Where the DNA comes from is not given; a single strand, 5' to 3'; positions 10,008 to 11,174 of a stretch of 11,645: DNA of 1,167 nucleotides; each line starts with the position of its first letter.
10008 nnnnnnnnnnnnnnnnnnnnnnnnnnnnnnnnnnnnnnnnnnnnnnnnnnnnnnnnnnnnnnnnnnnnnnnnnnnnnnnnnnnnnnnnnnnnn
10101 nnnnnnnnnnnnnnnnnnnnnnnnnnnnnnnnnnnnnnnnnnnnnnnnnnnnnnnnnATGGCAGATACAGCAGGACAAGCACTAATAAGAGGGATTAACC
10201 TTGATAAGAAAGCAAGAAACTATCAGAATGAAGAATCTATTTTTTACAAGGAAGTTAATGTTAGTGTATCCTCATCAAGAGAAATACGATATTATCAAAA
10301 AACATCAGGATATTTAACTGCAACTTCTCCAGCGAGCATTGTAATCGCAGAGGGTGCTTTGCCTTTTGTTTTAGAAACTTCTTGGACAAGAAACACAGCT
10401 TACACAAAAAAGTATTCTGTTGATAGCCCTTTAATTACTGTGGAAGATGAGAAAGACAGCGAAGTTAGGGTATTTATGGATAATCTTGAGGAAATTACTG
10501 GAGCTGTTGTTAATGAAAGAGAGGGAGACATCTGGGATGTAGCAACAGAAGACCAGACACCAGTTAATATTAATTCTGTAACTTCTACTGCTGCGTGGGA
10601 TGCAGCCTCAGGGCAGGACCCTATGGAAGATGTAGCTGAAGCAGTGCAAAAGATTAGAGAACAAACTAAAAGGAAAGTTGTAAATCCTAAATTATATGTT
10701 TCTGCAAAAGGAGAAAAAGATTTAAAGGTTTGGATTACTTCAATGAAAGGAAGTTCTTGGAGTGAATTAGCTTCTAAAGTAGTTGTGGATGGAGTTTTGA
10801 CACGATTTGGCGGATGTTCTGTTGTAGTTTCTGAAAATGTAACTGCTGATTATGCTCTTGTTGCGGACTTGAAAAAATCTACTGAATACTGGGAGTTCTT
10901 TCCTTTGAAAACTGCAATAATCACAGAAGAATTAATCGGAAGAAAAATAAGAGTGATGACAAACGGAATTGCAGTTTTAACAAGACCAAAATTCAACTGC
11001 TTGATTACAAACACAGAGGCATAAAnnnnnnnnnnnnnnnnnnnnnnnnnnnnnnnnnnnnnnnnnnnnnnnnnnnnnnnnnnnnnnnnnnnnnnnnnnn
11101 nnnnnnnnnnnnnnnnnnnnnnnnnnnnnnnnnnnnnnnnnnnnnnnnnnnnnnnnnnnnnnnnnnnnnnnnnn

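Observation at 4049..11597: Head-only miniature HK97-lineage genome with no recognisable tail, replication or integration genes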

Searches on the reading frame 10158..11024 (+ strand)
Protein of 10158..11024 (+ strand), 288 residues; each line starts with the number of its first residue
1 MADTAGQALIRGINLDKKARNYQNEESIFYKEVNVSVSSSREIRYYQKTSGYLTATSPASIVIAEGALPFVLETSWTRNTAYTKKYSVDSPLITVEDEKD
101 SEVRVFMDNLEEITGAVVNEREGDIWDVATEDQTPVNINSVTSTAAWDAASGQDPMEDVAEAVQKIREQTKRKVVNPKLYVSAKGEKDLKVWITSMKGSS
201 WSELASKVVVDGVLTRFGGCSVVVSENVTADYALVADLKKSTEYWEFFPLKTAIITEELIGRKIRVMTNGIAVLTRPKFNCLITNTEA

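Call 6: search_protein_families(library=pfam, max_evalue=0.1, proteins=[window:10158-11024:+])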
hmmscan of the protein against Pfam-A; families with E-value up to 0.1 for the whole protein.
window:10158-11024:+ (288 aa): 0 families

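Call 7: search_protein_families(library=phrogs, max_evalue=0.1, proteins=[window:10158-11024:+])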
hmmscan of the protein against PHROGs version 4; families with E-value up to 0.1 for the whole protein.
window:10158-11024:+ (288 aa): 3 families
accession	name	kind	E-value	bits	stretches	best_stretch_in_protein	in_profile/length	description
phrog_1650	-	head and packaging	1.4e-08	35.4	1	44-286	59-298/300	major head protein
phrog_544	-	head and packaging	0.0093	16.4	1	110-236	109-224/282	major head protein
phrog_264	-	head and packaging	0.022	14.7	1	137-190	169-223/321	major head protein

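Call 10: search_dna_similar(query=window:10158-11024:+, collection=phages, mode=protein, max_evalue=0.001)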
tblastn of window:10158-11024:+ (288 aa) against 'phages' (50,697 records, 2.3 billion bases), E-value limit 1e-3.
No match.

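Call 12: find_related_loci(query=window:10158-11024:+, collection=viral_contigs, flank=10000)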
Query window:10158-11024:+ (288 aa) in viral_contigs; peptide patterns used: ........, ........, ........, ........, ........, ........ (x = any residue, [..] = any of these).
6 stretches matched a pattern, but none encodes a relative of the query by tblastn (E <= 1e-3).

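Call 13: find_homologous_proteins(query=window:10158-11024:+)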
Query window:10158-11024:+ (288 aa): 446 proteins with E <= 0.001 among 1552 candidates; the best 120 are listed.
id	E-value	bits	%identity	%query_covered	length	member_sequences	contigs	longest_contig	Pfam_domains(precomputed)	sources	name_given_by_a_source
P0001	2.0e-178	610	97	100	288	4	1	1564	PF25209.3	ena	-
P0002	1.4e-163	561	89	100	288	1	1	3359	PF25209.3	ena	-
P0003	4.9e-163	559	88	100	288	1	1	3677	PF25209.3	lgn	-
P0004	5.3e-162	556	89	100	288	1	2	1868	-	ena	-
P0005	2.2e-161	554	87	100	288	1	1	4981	PF25209.3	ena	-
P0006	2.5e-161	553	87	100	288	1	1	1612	-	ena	-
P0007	4.1e-161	553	87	100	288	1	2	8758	PF25209.3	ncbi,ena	-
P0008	1.9e-160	551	87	100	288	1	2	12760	PF25209.3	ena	-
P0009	5.4e-159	546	85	100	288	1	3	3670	PF25209.3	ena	-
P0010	1.6e-156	538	86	100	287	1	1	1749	-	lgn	-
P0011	1.6e-153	528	84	100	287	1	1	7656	-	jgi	jgi:hypothetical protein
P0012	4.7e-153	526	83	100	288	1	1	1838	-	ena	-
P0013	6.3e-153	526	83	100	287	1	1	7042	-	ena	-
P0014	9.3e-146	502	78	100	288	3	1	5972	-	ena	-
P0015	1.8e-145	502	80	100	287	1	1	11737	-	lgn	-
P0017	3.7e-143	494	80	100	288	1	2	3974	PF25209.3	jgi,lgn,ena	jgi:hypothetical protein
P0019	1.1e-134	466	75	100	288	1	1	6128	PF25209.3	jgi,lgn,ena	-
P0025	2.5e-115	403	67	100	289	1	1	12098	PF25209.3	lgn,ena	-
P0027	1.7e-113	397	65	100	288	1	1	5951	PF25209.3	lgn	-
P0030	1.6e-109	384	65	100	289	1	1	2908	PF25209.3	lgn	-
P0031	2.3e-109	383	64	100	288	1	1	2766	PF25209.3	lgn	-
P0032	2.6e-109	383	62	100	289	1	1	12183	PF25209.3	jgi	-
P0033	1.2e-108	381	65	100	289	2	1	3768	PF25209.3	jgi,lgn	-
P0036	2.9e-107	376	63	100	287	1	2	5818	PF25209.3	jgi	-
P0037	1.6e-106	374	63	100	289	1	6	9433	PF25209.3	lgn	-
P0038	2.7e-106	373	62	100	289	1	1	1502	PF25209.3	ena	-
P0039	3.4e-106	373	62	100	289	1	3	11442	PF25209.3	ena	-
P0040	2.9e-105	370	63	100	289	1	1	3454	PF25209.3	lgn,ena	-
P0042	5.9e-105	369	61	100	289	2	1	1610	PF25209.3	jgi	-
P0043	1.9e-104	367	63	100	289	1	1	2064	PF25209.3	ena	-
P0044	2.7e-104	367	62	100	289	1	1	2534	PF25209.3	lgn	-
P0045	3.1e-104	366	61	100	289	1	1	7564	PF25209.3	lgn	-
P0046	4.1e-104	366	64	100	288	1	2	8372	PF25209.3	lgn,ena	-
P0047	5.4e-104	366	63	100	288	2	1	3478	PF25209.3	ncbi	-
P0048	5.9e-104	365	61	100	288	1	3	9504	PF25209.3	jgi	-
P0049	7.1e-104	365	63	100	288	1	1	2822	PF25209.3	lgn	-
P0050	9.2e-104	365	62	100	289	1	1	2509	PF25209.3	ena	-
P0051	1.0e-103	365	62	100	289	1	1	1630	PF25209.3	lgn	-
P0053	2.4e-103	363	63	100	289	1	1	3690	PF25209.3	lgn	-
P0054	2.4e-103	363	62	100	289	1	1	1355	PF25209.3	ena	-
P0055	4.4e-103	363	62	99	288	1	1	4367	PF25209.3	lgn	-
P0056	9.7e-103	361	61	100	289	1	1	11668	PF25209.3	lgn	-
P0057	1.2e-102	361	62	100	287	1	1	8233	PF25209.3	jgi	-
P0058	2.0e-102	360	62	100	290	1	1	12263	PF25209.3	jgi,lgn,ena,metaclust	metaclust:\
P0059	2.4e-102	360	60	100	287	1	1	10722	PF25209.3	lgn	-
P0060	3.4e-102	360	61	100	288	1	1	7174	PF25209.3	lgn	-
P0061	4.0e-102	359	62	100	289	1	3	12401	PF25209.3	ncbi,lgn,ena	-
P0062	4.8e-102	359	60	100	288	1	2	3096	PF25209.3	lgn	-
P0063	5.7e-102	359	62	100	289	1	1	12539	PF25209.3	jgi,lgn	jgi:hypothetical protein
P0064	8.3e-102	358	61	100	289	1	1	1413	PF25209.3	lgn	-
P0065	8.4e-102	358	62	100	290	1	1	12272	PF25209.3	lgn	-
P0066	2.6e-101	357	62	100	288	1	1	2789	PF25209.3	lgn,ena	-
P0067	4.4e-101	356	62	100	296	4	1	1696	PF25209.3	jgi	-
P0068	4.4e-101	356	61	99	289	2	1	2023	PF25209.3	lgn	-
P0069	4.6e-101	356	61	100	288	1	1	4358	PF25209.3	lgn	-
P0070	5.4e-101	356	61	100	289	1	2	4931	PF25209.3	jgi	jgi:hypothetical protein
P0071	6.9e-101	355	62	100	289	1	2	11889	PF25209.3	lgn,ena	-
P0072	8.3e-101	355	61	100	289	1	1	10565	PF25209.3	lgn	-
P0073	1.0e-100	355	62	100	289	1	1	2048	PF25209.3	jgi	-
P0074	1.3e-100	354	63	100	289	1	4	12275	PF25209.3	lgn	-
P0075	1.4e-100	354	60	100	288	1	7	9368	PF25209.3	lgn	-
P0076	1.8e-100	354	60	100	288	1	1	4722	PF25209.3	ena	-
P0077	1.9e-99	351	63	98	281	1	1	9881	PF25209.3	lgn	-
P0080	2.5e-99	350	58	100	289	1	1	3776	PF25209.3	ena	-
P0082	7.6e-99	349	58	100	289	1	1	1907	PF25209.3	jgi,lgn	-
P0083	1.1e-98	348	60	100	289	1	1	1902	PF25209.3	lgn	-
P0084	1.8e-98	347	60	100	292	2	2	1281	PF25209.3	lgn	-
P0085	2.1e-98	347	59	100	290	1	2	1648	PF25209.3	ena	-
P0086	2.5e-98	347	58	100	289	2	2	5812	PF25209.3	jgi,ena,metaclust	metaclust:\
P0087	3.3e-98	347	61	100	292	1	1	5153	PF25209.3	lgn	-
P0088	3.3e-98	347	59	99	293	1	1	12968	-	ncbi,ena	-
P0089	4.6e-98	346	58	99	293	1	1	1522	PF25209.3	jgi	-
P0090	1.8e-97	344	60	100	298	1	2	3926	PF25209.3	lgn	-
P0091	2.1e-97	344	60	100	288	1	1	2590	PF25209.3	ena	-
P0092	2.5e-97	344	60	100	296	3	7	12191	PF25209.3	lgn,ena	-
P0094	1.2e-96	341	60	100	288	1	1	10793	PF25209.3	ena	-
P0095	2.1e-96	341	57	99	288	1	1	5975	PF25209.3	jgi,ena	-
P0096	4.2e-96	340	56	99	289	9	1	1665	PF25209.3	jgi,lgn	-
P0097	4.4e-96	340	59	100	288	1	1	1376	PF25209.3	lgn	-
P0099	6.4e-96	339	60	100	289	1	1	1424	PF25209.3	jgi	jgi:hypothetical protein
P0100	7.1e-96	339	60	100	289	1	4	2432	PF25209.3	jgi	jgi:hypothetical protein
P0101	9.1e-96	339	60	100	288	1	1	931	PF25209.3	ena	-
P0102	9.5e-96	339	57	100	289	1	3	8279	PF25209.3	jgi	-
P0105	3.4e-95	337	57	100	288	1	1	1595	PF25209.3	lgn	-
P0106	5.2e-95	336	60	100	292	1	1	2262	PF25209.3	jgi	jgi:hypothetical protein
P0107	6.3e-95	336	59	100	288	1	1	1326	PF25209.3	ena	-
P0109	6.6e-95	336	59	100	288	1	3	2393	PF25209.3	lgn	-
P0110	7.1e-95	336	58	100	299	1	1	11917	PF25209.3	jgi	jgi:hypothetical protein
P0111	1.1e-94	335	57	100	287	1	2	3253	PF25209.3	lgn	-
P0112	1.5e-94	335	63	90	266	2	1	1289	PF25209.3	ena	-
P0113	1.5e-94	335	58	100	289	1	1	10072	PF25209.3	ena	-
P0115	1.7e-94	334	56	100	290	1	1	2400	PF25209.3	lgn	-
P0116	1.9e-94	334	59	100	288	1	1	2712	PF25209.3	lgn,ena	-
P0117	2.1e-94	334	56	99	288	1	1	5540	PF25209.3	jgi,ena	-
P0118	2.3e-94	334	58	100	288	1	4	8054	PF25209.3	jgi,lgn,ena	-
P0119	3.6e-94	333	59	100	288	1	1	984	PF25209.3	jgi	-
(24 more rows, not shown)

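Call 15: list_cluster_members(proteins=[P0007, P0047, P0061, P0088])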
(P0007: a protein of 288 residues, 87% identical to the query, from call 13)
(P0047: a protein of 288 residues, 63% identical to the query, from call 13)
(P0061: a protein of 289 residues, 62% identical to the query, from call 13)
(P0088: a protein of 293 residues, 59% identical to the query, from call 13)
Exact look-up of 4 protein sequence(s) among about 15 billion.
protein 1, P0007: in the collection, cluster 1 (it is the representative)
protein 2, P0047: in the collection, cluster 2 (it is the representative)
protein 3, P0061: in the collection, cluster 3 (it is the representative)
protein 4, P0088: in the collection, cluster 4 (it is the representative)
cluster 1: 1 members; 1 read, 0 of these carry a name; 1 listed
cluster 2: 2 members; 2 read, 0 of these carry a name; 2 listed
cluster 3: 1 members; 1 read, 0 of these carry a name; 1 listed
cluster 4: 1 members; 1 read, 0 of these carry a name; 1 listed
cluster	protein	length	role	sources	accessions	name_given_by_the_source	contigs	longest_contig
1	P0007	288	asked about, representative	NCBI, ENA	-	-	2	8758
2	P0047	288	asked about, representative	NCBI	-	-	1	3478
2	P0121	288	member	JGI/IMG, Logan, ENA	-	-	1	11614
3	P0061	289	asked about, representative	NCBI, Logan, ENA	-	-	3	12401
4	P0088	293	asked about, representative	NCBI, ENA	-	-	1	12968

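Call 16: find_encoding_contigs(protein=P0088, flank=10000, max_places=3)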
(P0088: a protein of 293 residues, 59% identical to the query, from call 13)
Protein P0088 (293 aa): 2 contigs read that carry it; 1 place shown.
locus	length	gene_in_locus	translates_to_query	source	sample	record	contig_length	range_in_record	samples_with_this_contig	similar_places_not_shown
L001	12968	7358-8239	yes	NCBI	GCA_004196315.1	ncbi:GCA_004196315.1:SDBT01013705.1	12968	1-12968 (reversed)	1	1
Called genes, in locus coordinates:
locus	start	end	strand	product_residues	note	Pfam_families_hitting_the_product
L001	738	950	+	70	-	-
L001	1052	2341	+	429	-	PF03237:Terminase_6N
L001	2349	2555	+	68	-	-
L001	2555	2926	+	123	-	-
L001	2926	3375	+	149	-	-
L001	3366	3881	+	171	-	-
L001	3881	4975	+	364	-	PF04860:Phage_portal (weak)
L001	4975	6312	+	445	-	-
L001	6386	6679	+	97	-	-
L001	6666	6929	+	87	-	-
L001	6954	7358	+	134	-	-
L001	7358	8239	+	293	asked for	-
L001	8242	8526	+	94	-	-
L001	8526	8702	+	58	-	-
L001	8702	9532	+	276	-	PF13385:Laminin_G_3, PF02973:Sialidase (weak)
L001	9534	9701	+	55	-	-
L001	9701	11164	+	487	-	-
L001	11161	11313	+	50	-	-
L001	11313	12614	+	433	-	-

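Call 17: find_encoding_contigs(protein=P0008, flank=10000, max_places=3)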
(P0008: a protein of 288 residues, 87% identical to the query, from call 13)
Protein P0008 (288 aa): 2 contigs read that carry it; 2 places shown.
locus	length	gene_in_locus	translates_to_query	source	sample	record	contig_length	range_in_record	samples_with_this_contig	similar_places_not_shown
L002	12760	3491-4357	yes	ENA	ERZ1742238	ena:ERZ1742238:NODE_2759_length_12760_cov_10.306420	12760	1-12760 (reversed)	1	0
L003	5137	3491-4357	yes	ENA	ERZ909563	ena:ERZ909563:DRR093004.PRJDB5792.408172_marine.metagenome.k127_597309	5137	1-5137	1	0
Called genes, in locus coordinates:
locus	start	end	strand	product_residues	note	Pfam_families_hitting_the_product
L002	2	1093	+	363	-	?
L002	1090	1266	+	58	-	-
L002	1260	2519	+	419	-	-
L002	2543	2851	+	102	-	-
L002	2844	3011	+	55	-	-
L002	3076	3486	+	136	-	-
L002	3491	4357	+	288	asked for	PF25209:Phage_capsid_4 (faint)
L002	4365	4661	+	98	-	-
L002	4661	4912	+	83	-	-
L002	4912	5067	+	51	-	-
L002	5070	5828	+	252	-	PF13385:Laminin_G_3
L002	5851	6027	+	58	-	-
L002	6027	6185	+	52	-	-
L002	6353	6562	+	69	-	-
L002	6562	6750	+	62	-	-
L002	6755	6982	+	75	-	-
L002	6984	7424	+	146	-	-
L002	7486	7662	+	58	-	-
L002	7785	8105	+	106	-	-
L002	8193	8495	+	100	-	-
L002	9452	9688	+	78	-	PF07362:CcdA (weak)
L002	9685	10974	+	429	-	PF03237:Terminase_6N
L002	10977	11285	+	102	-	-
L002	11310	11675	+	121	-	-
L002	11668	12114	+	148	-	PF00565:SNase (weak)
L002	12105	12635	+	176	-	-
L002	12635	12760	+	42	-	?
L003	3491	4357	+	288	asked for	PF25209:Phage_capsid_4 (faint)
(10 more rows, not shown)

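Call 18: find_encoding_contigs(protein=P0061, flank=10000, max_places=3)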
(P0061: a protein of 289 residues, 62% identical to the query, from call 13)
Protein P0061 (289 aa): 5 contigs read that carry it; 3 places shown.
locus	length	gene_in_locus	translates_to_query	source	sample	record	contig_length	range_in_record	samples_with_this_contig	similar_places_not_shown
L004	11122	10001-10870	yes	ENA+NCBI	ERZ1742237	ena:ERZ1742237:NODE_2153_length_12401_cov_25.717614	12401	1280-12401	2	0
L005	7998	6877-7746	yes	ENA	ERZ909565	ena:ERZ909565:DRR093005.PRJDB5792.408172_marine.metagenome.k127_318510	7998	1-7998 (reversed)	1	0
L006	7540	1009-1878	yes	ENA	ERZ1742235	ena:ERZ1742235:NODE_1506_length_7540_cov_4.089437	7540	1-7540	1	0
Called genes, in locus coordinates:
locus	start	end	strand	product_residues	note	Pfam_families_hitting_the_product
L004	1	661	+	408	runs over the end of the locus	PF26696:PTL_trimer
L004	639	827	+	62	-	-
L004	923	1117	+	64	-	-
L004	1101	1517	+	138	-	-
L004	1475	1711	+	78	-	-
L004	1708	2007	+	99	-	-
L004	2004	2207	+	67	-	-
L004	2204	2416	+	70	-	-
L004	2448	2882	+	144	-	-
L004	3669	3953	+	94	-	-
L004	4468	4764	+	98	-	PF07362:CcdA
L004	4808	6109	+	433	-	PF03237:Terminase_6N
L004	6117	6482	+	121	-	-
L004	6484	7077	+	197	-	-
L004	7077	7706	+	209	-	-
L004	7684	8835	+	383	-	PF04860:Phage_portal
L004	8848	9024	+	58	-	-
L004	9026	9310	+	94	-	-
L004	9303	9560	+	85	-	-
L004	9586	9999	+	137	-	-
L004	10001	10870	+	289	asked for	PF25209:Phage_capsid_4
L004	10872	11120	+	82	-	?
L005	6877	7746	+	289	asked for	PF25209:Phage_capsid_4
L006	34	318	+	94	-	-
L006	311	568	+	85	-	-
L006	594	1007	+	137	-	-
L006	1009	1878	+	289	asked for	PF25209:Phage_capsid_4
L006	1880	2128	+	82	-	-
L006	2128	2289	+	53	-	-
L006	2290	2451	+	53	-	-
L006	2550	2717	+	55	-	-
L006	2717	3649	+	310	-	-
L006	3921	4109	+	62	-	-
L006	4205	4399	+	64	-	-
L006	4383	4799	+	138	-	-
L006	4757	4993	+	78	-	-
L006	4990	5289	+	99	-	-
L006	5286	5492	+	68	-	-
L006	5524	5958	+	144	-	-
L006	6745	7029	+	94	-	-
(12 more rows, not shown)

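Call 20: search_protein_families(library=pfam, max_evalue=0.05, proteins=[L001:9701-11164:+, L001:11313-12614:+, L001:4975-6312:+, L001:3366-3881:+, L001:2926-3375:+, L002:1260-2519:+, L004:6484-7077:+, L004:7077-7706:+, L006:2717-3649:+, L002:6984-7424:+])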
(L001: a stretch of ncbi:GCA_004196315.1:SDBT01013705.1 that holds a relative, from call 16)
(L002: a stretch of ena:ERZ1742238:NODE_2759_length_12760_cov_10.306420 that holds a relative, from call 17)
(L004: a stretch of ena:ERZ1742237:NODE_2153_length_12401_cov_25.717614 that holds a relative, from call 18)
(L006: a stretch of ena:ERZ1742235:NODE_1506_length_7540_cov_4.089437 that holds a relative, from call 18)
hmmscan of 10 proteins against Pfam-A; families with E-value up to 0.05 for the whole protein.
L001:9701-11164:+ (487 aa): 0 families

L001:11313-12614:+ (433 aa): 0 families

L001:4975-6312:+ (445 aa): 0 families

L001:3366-3881:+ (171 aa): 0 families

L001:2926-3375:+ (149 aa): 1 family
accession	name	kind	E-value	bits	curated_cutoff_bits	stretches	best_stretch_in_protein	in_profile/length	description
PF00565.23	SNase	-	0.00018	22.4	21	1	59-123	2-72/107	Staphylococcal nuclease homologue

L002:1260-2519:+ (419 aa): 0 families

L004:6484-7077:+ (197 aa): 0 families

L004:7077-7706:+ (209 aa): 0 families

L006:2717-3649:+ (310 aa): 0 families

L002:6984-7424:+ (146 aa): 1 family
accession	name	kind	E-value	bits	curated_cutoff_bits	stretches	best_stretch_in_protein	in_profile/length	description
PF03725.20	RNase_PH_C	-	0.034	14.5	20.8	0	103-137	34-66/67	3' exoribonuclease family, domain 2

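Call 27: find_related_loci(query=A1, collection=viral_contigs, flank=10000)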
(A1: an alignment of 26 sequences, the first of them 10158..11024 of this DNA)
Query A1 (288 aa) in viral_contigs; peptide patterns used: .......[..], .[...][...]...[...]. (x = any residue, [..] = any of these).
148 stretches matched a pattern; 63 encode a relative of the query (tblastn E <= 1e-3); 63 distinct loci.
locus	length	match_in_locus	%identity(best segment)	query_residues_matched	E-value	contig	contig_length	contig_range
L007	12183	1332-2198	62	1-288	7e-118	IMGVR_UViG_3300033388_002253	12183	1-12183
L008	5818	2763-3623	63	1-288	3e-117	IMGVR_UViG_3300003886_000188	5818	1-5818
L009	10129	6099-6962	63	1-288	3e-114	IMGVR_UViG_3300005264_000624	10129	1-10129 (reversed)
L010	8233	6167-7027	62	1-288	3e-113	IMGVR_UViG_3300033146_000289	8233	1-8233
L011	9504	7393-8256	61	1-287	7e-113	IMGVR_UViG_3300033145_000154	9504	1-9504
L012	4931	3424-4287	61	1-287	1e-110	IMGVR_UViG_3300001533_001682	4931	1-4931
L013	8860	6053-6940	60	1-288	4e-106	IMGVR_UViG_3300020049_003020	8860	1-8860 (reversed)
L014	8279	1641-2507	57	1-288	2e-104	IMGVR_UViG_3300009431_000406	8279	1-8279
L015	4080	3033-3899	57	1-288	9e-103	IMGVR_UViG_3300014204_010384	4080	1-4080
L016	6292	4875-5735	56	1-287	3e-99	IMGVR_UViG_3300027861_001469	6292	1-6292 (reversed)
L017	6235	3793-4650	57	1-285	5e-99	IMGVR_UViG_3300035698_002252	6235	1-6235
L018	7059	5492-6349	55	1-286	8e-99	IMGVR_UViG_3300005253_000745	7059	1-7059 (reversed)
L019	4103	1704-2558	55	1-284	4e-99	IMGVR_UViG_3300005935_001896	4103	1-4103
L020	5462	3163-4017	55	1-284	1e-98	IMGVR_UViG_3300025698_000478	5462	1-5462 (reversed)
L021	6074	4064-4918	54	1-284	4e-98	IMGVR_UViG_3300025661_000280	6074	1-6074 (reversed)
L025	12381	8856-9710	55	1-284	6e-96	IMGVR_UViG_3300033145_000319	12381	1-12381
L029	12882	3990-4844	55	1-284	7e-94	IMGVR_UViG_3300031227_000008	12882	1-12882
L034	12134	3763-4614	52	1-283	4e-92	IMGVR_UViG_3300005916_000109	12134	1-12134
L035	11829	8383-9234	51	1-283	1e-89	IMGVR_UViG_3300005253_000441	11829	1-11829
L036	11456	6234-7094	52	1-287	1e-89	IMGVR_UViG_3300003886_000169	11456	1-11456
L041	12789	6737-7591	54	1-284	3e-87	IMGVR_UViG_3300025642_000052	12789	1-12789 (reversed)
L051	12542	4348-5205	45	1-287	2e-64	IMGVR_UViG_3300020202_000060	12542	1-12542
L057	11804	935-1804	40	1-287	3e-57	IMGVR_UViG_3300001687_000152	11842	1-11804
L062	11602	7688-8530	38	1-278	4e-54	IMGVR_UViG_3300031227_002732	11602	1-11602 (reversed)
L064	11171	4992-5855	40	1-288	2e-52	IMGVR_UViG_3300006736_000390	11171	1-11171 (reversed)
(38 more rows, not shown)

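Call 28: find_related_loci(query=A1, collection=genome_contigs, flank=10000)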
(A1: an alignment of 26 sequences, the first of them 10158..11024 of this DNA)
Query A1 (288 aa) in genome_contigs; peptide patterns used: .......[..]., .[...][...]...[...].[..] (x = any residue, [..] = any of these).
95 stretches matched a pattern; 2 encode a relative of the query (tblastn E <= 1e-3); 2 distinct loci.
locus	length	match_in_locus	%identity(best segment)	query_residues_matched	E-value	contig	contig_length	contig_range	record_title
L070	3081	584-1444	85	1-288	2e-179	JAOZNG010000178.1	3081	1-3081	MAG: archaeon isolate GMC4.concoct.133_sub GMC4_74869_length_3081_cov_4.628222, whole genome shotgun sequence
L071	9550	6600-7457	54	1-286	2e-96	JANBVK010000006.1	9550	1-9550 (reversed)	MAG: Patescibacteria group bacterium isolate AMOR_Bin_147 NODE_70_length_9550_cov_7.892537, whole genome shotgun sequenc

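Call 37: search_protein_families(library=pfam, max_evalue=0.05, proteins=[L035:4960-5937:+, L034:439-1314:+, L029:5545-6927:+, L035:9967-11829:+, L025:11003-12244:+, L057:3000-4292:+, L064:6016-7464:+, L036:7859-9457:+, L062:9055-10377:+, L036:2271-3176:+])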
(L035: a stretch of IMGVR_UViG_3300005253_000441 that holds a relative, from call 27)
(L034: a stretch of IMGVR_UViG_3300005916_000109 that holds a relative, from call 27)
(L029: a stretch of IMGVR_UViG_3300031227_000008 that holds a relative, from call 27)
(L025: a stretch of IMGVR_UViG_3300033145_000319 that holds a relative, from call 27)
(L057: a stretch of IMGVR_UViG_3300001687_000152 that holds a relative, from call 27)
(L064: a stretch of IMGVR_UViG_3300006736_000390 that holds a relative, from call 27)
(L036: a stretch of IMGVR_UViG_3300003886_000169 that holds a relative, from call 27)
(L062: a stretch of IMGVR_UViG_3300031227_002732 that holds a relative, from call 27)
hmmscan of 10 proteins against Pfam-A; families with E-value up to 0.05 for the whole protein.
L035:4960-5937:+ (325 aa): 3 families
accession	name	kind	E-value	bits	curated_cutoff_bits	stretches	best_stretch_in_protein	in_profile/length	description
PF13229.12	Beta_helix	-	3.1e-17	63.1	25.9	3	130-288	4-156/158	Right handed beta helix region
PF05048.19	NosD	-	4.8e-11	42.9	23.6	2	74-242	4-152/212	Periplasmic copper-binding protein (NosD)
PF01095.25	Pectinesterase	-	3.8e-09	36.2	27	1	33-89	2-61/298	Pectinesterase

L034:439-1314:+ (291 aa): 0 families

L029:5545-6927:+ (460 aa): 1 family
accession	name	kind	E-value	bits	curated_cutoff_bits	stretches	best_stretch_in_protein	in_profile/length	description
PF23252.1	KH_PARP14_5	-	0.019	15.5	23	0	322-355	6-39/70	PARP14, fifth type I KH domain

L035:9967-11829:+ (620 aa): 0 families

L025:11003-12244:+ (413 aa): 0 families

L057:3000-4292:+ (430 aa): 1 family
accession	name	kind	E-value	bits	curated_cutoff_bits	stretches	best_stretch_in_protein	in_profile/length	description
PF13962.11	PGG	-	0.037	14.3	24.1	0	71-119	7-54/116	Domain of unknown function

L064:6016-7464:+ (482 aa): 0 families

L036:7859-9457:+ (532 aa): 0 families

L062:9055-10377:+ (440 aa): 0 families

L036:2271-3176:+ (301 aa): 0 families
